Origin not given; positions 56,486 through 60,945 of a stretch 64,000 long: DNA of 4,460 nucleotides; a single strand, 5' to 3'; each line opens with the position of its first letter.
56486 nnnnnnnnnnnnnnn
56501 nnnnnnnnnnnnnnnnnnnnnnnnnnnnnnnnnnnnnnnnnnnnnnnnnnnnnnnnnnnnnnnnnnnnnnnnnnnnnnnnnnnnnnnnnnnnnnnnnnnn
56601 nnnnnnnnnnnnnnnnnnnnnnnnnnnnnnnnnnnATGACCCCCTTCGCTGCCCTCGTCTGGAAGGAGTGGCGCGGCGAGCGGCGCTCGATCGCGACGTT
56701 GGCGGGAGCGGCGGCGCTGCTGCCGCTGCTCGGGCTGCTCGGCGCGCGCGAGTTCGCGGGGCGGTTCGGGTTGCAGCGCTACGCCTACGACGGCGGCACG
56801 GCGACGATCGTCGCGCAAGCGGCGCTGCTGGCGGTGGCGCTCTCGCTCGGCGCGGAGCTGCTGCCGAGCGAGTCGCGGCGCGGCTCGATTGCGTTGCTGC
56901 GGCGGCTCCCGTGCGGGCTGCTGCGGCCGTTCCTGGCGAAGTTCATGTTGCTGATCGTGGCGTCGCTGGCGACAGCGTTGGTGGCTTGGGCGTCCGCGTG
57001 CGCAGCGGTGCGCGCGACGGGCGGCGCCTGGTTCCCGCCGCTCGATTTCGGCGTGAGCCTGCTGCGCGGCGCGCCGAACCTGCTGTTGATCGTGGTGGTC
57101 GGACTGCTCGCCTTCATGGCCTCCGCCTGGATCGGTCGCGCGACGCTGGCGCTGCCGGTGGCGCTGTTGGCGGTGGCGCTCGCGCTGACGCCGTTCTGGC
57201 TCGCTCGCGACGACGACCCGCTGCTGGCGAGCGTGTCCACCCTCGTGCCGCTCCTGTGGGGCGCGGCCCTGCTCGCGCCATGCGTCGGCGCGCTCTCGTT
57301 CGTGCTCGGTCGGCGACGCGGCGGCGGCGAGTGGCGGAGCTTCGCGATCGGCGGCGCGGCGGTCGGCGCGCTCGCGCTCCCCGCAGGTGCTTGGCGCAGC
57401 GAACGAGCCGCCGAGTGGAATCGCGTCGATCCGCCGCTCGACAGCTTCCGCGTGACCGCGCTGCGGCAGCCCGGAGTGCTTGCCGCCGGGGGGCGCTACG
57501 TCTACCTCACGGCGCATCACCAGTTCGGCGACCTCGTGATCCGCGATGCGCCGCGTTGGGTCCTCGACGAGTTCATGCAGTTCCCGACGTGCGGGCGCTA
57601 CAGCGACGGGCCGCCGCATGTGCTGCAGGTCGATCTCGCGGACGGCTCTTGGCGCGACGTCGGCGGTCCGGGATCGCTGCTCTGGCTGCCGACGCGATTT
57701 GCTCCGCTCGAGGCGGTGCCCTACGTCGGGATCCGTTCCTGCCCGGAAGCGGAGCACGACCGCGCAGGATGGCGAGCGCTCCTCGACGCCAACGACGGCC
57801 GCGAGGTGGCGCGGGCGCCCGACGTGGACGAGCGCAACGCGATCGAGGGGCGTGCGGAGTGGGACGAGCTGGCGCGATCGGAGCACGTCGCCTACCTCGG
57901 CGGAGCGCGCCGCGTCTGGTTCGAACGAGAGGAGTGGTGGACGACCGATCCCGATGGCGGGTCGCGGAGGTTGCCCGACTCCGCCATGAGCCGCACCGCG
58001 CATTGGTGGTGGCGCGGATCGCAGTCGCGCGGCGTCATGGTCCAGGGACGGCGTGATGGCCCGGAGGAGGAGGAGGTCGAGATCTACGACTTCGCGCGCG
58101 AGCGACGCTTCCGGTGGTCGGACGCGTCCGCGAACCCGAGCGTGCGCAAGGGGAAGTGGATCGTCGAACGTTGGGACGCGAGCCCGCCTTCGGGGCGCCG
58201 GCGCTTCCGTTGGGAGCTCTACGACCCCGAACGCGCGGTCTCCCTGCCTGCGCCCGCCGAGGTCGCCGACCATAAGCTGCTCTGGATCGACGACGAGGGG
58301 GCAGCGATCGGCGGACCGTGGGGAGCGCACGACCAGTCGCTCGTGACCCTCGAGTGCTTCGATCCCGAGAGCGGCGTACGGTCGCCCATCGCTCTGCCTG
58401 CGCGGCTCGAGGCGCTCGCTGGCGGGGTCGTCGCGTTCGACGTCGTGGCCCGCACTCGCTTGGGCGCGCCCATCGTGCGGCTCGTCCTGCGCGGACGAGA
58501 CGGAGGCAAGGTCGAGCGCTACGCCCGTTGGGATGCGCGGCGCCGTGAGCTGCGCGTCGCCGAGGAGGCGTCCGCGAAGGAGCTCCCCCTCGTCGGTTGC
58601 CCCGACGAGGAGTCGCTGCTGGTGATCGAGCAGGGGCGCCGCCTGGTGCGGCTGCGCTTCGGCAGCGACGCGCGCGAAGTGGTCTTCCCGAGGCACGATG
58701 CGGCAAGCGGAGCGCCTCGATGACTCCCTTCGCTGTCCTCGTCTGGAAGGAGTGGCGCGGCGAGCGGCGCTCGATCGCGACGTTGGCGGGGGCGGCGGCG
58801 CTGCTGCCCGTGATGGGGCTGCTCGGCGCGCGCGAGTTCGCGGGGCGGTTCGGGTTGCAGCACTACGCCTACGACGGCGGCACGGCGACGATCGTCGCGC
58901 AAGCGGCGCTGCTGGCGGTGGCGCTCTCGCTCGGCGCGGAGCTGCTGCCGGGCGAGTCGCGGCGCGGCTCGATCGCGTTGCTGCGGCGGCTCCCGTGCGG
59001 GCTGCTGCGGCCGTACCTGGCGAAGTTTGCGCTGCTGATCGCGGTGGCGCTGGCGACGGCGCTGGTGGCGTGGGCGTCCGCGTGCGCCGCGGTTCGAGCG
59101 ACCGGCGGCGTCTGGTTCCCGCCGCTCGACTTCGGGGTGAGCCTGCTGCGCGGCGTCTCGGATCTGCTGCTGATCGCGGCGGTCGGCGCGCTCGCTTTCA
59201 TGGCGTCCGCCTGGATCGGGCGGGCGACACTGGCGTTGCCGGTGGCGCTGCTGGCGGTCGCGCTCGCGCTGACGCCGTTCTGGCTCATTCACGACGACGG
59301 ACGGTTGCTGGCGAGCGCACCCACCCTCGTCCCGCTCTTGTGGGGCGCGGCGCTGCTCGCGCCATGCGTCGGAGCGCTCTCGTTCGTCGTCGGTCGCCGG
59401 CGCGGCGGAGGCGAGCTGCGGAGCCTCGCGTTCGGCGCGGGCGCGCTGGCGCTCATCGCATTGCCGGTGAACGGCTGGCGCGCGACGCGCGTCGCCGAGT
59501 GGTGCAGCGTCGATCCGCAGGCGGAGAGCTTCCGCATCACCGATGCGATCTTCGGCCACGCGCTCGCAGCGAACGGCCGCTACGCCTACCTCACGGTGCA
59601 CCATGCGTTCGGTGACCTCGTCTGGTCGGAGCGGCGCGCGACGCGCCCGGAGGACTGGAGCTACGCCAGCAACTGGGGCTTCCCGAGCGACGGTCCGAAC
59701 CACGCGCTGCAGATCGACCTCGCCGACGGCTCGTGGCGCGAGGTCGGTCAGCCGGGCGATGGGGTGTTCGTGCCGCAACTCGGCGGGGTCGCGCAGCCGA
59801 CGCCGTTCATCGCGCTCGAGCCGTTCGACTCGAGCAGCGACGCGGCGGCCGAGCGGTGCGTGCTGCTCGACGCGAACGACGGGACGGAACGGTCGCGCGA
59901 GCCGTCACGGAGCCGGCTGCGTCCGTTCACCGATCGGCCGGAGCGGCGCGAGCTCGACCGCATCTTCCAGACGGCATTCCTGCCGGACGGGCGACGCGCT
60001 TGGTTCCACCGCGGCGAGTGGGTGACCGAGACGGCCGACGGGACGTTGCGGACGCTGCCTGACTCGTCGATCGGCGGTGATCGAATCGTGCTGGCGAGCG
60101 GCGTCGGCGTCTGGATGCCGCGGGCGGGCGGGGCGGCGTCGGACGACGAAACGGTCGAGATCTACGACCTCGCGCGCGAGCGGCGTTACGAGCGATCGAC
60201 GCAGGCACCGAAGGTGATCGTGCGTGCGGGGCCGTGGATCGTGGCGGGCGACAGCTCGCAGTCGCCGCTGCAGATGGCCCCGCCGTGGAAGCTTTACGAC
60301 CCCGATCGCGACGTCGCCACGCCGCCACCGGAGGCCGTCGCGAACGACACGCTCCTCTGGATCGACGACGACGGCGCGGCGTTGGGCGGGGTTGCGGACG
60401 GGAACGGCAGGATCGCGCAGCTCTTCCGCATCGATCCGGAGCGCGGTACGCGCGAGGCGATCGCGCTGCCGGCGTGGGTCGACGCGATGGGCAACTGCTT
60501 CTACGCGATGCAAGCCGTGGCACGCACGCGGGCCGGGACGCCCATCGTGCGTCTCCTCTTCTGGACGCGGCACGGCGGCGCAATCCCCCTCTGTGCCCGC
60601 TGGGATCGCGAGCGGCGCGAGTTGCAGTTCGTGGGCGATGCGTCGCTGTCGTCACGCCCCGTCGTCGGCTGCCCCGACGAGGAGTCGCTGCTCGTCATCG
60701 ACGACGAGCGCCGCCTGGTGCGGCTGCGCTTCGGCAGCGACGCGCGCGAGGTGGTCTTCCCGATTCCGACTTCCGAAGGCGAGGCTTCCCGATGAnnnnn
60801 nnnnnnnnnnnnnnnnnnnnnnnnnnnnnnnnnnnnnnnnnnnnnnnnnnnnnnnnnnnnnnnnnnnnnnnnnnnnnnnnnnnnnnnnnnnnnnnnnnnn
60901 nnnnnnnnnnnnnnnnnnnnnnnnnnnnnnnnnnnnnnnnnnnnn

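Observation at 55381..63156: YtrA-type GntR / ABC ATPase / three tandem paralogous 'permease plus large ectodomain' genes. The five ORFs are chained by ATGA overlaps, and paralogs A and B show a mosaic conservation pattern.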

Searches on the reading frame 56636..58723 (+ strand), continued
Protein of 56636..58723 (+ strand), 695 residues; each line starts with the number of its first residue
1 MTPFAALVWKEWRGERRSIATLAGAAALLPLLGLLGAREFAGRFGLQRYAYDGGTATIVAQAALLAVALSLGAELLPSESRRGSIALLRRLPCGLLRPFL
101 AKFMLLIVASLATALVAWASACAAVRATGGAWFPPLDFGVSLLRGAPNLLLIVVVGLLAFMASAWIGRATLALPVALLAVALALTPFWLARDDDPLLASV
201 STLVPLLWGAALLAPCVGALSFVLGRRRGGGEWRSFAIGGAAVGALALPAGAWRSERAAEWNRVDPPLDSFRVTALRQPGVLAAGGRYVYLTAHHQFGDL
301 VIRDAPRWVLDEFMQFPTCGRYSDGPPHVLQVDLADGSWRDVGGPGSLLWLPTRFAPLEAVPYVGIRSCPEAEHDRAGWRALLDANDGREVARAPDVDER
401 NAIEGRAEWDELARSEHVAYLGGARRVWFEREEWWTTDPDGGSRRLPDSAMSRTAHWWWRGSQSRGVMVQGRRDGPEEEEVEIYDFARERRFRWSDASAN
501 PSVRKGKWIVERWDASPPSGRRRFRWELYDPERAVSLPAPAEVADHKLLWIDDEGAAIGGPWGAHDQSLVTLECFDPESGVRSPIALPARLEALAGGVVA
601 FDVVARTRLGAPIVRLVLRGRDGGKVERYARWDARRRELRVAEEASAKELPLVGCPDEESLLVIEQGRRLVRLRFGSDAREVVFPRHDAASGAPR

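Call 33: fold_search(model_id=the predicted structure, library=pdb)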
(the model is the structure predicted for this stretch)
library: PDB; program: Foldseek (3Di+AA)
matches with E <= 10: 705; with E <= 0.001: 115
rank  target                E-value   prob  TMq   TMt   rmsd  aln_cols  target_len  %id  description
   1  1k32_A                1.9e-06  1.00  0.18  0.14  20.8       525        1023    9  Crystal structure of the tricorn protease (released 2001-12-05)
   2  5jrl_D                3.4e-06  1.00  0.14  0.14  16.3       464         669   11  Crystal Structure of the Sphingopyxin I Lasso Peptide Isopeptidase SpI-IsoP (Native) (released 2016-09-14)
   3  8ptf                  6.1e-06  1.00  0.21  0.35  11.1       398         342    9  The surface-exposed lipo-protein of BtuG2 in complex with cyanocobalamin. (released 2024-07-24)
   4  5jrk_A                7.1e-06  1.00  0.18  0.18  15.8       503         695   10  Crystal Structure of the Sphingopyxin I Lasso Peptide Isopeptidase SpI-IsoP (SeMet-derived) (released 2016-09-28)
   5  5jrl_C                7.1e-06  1.00  0.13  0.13  16.5       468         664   11  Crystal Structure of the Sphingopyxin I Lasso Peptide Isopeptidase SpI-IsoP (Native) (released 2016-09-14)
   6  8wt1_H                8.2e-06  1.00  0.21  0.22  15.8       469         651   14  Crystal structure of S9 carboxypeptidase from Geobacillus sterothermophilus (released 2024-03-13)
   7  1orv_A                9.0e-06  1.00  0.18  0.18  15.5       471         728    7  Crystal Structure of Porcine Dipeptidyl Peptidase IV (CD26) (released 2003-05-06)
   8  9e2g_2B               9.0e-06  0.97  0.10  0.11  21.4       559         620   11  Cryo-EM structure of 48 nm repeat of microtubule doublet from T. brucei flagellum (released 2025-03-12)
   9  7ong                  1.1e-05  1.00  0.17  0.34  11.3       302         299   16  Crystal structure of the computationally designed SAKe6BE-L1 protein (released 2022-12-14)
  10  6v7o_A                1.3e-05  1.00  0.17  0.32  11.3       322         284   12  Structural Elucidation of Peptide Binding to KLHL-12, a Substrate Specific Adapter Protein in a Cul3-Ring E3 Ligase Co (released 2020-02-19)
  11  3ccb_B                1.4e-05  1.00  0.17  0.16  15.9       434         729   11  Crystal Structure of Human DPP4 in complex with a benzimidazole derivative (released 2008-10-21)
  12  9lbt_A                2.6e-05  1.00  0.20  0.19  15.5       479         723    8  DPPIV-VAMP (released 2025-07-23)
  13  3o4i_A                2.6e-05  1.00  0.16  0.19  13.9       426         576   13  Structure and Catalysis of Acylaminoacyl Peptidase (released 2010-11-17)
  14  9bln_U                3.5e-05  1.00  0.24  0.27  12.3       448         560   11  The structure of human Pdcd4 bound to the 40S-eIF4A-eIF3-eIF1 complex (released 2024-09-04)
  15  4hxg_K                3.6e-05  1.00  0.25  0.27   9.0       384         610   13  Pyrococcus horikoshii acylaminoacyl peptidase (orthorhombic crystal form) (released 2013-05-08)
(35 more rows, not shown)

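Call 34: find_homologous_proteins(query=A2, max_evalue=0.00001)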
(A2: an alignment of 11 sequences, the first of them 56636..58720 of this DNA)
Query A2 (11 sequences) (695 aa, profile of the alignment): 6 proteins with E <= 0.00001 among 8000 candidates.
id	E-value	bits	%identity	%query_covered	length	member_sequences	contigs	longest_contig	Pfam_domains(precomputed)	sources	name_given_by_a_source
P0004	0.0e+0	1025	47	100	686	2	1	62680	-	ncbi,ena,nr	ncbi:MAG: hypothetical protein EXS13_11005 [Planctomycetes bacterium]|nr:hypothetical protein [Planc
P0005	1.7e-294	997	46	100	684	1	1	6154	PF12730.14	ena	-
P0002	1.7e-291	987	87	99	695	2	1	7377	-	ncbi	-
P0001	4.1e-290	982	100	100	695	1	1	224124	-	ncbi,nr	ncbi:MAG: hypothetical protein JNL90_16555 [Planctomycetes bacterium]|nr:hypothetical protein [Planc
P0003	3.8e-289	979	60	99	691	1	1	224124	-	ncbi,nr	ncbi:MAG: hypothetical protein JNL90_16560 [Planctomycetes bacterium]|nr:hypothetical protein [Planc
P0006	5.4e-248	843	42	99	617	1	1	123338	PF12730.14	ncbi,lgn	-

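Call 65: list_cluster_members(proteins=[P0007, P0015, P0024, P0030, P0049, P0082, P0100, P0120, P0140, P0150])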
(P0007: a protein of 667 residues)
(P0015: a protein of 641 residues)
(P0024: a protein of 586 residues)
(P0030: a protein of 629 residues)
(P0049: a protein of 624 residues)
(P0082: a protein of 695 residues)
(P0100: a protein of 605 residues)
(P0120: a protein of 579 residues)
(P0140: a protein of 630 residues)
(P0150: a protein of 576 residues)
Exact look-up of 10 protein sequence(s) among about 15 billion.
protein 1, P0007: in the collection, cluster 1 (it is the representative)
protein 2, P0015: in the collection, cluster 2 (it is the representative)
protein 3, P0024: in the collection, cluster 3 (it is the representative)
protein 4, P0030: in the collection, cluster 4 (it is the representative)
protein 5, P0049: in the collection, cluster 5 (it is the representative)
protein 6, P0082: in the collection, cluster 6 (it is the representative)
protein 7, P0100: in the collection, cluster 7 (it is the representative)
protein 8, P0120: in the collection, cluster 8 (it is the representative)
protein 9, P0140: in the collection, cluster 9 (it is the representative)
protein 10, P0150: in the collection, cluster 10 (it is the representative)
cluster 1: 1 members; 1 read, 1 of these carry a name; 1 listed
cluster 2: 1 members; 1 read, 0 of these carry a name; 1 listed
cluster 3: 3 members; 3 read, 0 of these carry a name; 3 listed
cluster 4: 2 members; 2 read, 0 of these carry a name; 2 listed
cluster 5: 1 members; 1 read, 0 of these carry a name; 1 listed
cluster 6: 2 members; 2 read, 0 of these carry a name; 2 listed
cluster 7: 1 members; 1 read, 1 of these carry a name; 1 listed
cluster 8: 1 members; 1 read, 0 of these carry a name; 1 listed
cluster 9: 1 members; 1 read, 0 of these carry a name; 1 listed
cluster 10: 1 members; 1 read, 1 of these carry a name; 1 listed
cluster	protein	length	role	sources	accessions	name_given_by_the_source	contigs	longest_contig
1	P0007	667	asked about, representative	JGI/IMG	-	hypothetical protein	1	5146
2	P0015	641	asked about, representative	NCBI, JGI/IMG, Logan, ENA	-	-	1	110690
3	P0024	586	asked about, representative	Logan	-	-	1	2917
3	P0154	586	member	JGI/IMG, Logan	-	-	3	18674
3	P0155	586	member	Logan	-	-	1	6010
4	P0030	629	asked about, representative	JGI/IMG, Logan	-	-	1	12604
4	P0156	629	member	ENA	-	-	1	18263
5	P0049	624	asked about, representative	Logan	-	-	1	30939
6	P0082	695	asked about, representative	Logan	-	-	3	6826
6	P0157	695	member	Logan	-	-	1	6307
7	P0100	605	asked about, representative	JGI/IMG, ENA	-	hypothetical protein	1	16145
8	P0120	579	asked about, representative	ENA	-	-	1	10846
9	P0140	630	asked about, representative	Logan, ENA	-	-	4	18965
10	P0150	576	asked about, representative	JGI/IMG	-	hypothetical protein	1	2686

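Call 67: search_protein_families(library=pfam, proteins=[L013:5898-6548:+, L018:5128-5853:+, L012:3469-4209:+, L010:1397-2083:+], max_evalue=0.01)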
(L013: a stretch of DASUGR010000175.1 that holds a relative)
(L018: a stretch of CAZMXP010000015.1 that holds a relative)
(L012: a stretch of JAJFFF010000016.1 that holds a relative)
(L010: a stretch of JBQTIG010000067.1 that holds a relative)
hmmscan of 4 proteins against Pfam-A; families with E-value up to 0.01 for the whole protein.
L013:5898-6548:+ (217 aa): 0 families

L018:5128-5853:+ (242 aa): 0 families

L012:3469-4209:+ (247 aa): 1 family
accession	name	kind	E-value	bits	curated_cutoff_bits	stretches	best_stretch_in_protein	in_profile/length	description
PF19908.4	DUF6381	-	0.0042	17.3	26.6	1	184-227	10-53/62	Family of unknown function (DUF6381)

L010:1397-2083:+ (229 aa): 1 family
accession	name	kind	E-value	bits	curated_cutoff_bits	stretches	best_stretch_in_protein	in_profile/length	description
PF13899.12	Thioredoxin_7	-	0.00076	20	27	0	43-120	7-83/83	Thioredoxin-like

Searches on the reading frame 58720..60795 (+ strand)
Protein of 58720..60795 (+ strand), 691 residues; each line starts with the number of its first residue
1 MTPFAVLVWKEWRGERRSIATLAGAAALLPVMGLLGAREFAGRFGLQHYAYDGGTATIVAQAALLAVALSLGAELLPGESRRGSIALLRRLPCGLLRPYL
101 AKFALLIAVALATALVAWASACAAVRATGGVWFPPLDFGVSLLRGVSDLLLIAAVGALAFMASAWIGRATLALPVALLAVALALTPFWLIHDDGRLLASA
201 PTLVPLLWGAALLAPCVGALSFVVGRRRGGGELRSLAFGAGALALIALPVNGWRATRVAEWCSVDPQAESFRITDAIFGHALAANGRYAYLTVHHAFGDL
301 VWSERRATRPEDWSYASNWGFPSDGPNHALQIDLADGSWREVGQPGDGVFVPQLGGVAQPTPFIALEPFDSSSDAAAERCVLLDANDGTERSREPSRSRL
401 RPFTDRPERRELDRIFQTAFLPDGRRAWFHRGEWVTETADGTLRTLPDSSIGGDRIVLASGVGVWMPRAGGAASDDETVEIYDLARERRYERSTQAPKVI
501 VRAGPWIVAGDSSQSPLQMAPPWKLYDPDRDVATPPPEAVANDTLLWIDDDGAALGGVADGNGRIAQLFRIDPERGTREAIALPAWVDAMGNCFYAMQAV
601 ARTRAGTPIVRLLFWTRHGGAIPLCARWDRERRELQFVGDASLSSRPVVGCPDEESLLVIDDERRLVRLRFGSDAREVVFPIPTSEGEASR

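Call 5: search_protein_families(library=pfam, proteins=[window:58720-60795:+], max_evalue=1)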
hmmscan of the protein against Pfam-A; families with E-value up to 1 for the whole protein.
window:58720-60795:+ (691 aa): 2 families
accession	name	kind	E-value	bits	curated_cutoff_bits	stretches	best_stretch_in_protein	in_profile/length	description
PF12730.13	ABC2_membrane_4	-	0.0016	18.9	27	1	16-177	10-171/179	ABC-2 family transporter protein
PF12679.13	ABC2_membrane_2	-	0.31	10.7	27.2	1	64-181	78-193/283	ABC-2 family transporter protein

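Call 24: search_protein_families(library=ncbifam, proteins=[window:58720-60795:+], max_evalue=0.01)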
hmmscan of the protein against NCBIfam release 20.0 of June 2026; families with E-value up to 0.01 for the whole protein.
window:58720-60795:+ (691 aa): 0 families

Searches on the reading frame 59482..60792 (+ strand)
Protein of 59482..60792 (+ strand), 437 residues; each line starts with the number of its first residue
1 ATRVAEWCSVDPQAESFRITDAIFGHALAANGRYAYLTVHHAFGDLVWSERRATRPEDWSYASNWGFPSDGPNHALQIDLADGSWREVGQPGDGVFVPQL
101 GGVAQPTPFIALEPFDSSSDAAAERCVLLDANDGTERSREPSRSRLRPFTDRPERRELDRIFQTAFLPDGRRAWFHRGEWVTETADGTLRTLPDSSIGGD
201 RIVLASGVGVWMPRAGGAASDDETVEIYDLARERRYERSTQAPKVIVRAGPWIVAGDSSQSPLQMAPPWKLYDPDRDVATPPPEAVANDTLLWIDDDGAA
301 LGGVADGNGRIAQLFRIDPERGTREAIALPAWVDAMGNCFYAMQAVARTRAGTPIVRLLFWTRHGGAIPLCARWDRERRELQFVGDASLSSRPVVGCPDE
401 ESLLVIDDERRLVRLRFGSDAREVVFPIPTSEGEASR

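Call 26: search_protein_families(library=pfam, proteins=[window:59482-60792:+], max_evalue=5)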
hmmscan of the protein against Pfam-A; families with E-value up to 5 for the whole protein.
window:59482-60792:+ (437 aa): 0 families

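Call 78: find_related_loci(query=window:59482-60792:+, collection=metagenome_contigs, flank=6000)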
Query window:59482-60792:+ (437 aa) in metagenome_contigs; peptide patterns used: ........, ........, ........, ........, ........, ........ (x = any residue, [..] = any of these).
156 stretches matched a pattern, but none encodes a relative of the query by tblastn (E <= 1e-3).
